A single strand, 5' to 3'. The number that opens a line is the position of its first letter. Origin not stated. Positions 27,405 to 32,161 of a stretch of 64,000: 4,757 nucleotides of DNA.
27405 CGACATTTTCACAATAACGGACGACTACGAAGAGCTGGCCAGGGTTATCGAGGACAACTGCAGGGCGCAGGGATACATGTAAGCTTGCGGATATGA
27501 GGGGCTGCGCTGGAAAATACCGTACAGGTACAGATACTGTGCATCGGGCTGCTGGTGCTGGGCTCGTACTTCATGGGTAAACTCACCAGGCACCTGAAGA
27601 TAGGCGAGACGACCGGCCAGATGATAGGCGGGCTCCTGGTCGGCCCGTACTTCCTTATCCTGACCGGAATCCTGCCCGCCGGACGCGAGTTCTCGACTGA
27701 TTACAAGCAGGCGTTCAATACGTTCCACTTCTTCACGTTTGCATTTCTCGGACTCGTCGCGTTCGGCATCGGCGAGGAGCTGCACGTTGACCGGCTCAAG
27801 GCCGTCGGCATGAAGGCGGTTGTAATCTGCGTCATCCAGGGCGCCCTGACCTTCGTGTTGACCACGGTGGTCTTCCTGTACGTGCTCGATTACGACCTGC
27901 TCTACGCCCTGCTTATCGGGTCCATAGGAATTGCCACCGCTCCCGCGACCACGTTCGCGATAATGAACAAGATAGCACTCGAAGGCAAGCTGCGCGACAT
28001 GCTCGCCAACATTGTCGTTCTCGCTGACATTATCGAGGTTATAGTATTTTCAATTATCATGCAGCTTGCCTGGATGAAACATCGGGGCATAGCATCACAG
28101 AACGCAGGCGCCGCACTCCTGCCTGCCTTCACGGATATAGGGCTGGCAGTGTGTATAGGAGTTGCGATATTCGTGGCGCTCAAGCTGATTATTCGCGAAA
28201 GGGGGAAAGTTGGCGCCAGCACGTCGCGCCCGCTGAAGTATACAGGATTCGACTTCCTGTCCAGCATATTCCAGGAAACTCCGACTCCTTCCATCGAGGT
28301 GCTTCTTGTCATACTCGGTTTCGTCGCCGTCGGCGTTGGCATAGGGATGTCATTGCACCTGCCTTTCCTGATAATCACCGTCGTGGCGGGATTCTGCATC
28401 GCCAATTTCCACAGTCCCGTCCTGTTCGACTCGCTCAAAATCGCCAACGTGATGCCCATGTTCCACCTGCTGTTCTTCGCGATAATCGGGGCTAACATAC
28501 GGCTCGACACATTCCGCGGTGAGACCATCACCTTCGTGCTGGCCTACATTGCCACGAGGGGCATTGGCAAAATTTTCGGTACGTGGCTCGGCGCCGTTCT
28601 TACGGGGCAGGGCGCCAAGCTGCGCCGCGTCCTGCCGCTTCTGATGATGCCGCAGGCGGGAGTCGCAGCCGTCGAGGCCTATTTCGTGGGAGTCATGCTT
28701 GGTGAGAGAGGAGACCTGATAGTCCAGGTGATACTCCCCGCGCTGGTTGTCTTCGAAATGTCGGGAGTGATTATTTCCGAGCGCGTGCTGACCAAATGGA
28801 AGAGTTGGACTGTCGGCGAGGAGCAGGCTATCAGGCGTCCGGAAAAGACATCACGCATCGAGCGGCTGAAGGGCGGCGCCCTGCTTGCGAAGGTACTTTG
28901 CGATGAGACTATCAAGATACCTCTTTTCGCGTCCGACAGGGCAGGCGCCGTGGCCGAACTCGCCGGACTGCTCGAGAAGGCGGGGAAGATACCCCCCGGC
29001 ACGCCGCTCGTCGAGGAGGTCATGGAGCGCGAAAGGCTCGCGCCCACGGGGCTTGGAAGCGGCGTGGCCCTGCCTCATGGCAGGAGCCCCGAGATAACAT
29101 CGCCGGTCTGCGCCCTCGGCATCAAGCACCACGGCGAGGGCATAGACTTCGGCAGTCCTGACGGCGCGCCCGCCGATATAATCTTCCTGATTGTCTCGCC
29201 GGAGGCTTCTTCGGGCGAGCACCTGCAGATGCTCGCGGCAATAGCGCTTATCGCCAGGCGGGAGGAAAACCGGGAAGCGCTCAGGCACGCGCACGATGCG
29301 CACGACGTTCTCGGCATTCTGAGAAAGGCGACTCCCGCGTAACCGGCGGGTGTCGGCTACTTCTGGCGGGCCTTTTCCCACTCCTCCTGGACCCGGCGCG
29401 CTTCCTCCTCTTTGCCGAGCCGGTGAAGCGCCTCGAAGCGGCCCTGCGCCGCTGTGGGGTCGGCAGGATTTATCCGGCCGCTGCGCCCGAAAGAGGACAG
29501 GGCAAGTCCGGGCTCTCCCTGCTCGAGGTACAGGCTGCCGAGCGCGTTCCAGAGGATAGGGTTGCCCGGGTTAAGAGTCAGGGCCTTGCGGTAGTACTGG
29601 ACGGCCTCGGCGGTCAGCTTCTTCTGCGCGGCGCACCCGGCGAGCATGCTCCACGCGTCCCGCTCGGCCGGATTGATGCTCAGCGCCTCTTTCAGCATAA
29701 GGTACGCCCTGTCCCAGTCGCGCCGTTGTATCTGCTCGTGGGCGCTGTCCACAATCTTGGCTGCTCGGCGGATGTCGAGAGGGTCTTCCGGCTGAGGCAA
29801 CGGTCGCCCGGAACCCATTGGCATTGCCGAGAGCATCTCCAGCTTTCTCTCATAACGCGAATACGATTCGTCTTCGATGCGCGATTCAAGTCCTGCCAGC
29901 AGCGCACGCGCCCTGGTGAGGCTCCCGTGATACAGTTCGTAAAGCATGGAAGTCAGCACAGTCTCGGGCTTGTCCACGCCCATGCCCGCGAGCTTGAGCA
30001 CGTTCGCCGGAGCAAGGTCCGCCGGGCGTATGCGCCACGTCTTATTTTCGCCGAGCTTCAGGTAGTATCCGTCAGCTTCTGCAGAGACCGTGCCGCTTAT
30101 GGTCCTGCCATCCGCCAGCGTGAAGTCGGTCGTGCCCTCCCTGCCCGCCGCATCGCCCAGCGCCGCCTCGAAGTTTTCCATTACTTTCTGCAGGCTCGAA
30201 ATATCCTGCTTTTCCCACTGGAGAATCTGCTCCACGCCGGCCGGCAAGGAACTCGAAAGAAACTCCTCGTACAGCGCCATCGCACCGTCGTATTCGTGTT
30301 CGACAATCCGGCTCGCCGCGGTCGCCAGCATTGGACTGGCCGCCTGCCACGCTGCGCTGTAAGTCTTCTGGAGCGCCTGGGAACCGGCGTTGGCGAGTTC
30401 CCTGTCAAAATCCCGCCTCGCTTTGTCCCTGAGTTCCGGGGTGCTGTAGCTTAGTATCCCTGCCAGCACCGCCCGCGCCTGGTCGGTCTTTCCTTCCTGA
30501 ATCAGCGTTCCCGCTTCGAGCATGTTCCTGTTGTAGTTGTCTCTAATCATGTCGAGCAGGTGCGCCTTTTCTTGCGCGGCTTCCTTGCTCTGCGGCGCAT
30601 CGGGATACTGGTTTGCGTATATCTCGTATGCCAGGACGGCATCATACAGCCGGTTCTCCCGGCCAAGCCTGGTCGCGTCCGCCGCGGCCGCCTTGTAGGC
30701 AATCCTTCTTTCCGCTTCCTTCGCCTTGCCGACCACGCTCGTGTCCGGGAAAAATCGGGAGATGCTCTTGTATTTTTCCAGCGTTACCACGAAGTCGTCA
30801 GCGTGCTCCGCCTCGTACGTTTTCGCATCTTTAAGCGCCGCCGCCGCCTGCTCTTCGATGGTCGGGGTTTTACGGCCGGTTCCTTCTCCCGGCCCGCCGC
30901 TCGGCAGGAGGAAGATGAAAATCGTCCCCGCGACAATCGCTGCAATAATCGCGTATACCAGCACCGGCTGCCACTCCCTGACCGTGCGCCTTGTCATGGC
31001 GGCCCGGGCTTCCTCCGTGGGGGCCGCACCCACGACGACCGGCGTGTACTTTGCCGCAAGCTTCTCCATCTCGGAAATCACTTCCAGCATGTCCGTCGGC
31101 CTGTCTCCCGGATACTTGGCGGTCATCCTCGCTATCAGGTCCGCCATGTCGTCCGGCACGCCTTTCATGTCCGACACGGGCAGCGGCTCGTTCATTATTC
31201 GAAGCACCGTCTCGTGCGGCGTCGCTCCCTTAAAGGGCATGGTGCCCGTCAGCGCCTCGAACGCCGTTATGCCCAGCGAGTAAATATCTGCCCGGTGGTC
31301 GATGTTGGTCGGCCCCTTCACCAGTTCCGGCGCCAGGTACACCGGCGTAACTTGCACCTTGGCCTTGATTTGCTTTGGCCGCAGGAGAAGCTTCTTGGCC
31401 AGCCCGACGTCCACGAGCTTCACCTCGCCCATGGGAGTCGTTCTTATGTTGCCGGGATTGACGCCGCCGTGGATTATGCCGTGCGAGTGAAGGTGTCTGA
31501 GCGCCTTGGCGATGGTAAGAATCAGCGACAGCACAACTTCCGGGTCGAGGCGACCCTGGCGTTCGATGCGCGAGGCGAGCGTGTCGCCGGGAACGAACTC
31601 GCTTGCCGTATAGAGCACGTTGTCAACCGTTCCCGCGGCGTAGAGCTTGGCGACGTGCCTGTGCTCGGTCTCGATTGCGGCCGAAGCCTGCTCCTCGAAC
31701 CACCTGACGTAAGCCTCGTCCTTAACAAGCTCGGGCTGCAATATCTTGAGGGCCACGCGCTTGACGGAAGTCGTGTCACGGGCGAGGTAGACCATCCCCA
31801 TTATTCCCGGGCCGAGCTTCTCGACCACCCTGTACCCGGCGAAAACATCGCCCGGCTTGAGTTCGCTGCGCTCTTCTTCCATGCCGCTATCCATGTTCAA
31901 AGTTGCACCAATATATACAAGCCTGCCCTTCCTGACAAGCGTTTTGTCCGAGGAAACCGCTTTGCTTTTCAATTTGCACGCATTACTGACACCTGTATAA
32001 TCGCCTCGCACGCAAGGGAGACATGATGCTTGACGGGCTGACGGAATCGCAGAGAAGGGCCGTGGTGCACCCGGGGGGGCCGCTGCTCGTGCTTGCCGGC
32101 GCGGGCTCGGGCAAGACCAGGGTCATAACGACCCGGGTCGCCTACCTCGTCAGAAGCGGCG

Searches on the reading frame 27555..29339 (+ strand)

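Call 48: search_protein_families(library=pfam, proteins=[window:27555-29339:+], max_evalue=0.000001)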
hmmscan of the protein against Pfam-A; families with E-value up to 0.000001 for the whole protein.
window:27555-29339:+ (595 aa): 1 family
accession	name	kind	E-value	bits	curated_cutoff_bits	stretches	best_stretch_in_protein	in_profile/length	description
PF00359.27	PTS_EIIA_2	-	6.2e-28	98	27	1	450-591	5-143/144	Phosphoenolpyruvate-dependent sugar phosphotransferase system, EIIA 2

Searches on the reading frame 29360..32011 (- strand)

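Call 48: search_protein_families(library=pfam, proteins=[window:29360-32011:-], max_evalue=0.000001)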
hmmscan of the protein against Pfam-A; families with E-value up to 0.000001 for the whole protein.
window:29360-32011:- (884 aa): 11 families
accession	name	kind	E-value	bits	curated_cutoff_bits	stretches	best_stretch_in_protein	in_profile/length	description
PF00069.31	Pkinase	-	8.5e-41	140.5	31.7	1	60-308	1-254/263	Protein kinase domain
PF07714.23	PK_Tyr_Ser-Thr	-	4.3e-28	98.7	23.1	1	62-306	3-250/258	Protein tyrosine and serine/threonine kinase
PF14559.12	TPR_19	-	1.6e-13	51.2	25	0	800-834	7-41/68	Tetratricopeptide repeat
PF00515.34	TPR_1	-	6.4e-10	38.9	27.8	0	785-817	2-34/34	Tetratricopeptide repeat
PF07719.23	TPR_2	-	4.8e-09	36.1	27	0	785-817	2-34/34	Tetratricopeptide repeat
PF13431.12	TPR_17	-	2.4e-08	34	24.4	0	806-837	1-32/34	Tetratricopeptide repeat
PF13428.12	TPR_14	-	2.8e-08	34.1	23.5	0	785-826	2-43/44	Tetratricopeptide repeat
PF13432.12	TPR_16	-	5.8e-08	33.5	32.7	1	757-818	4-65/65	Tetratricopeptide repeat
PF23914.1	TPR_CcmH_CycH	-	2e-07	31.4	42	0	764-816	101-153/158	Cytochrome c-type biogenesis protein H TPR domain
PF13181.12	TPR_8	-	2.9e-07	30.5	25.7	0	785-816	2-33/34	Tetratricopeptide repeat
PF13176.12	TPR_7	-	5.6e-07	29.6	27.9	0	786-818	1-35/36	Tetratricopeptide repeat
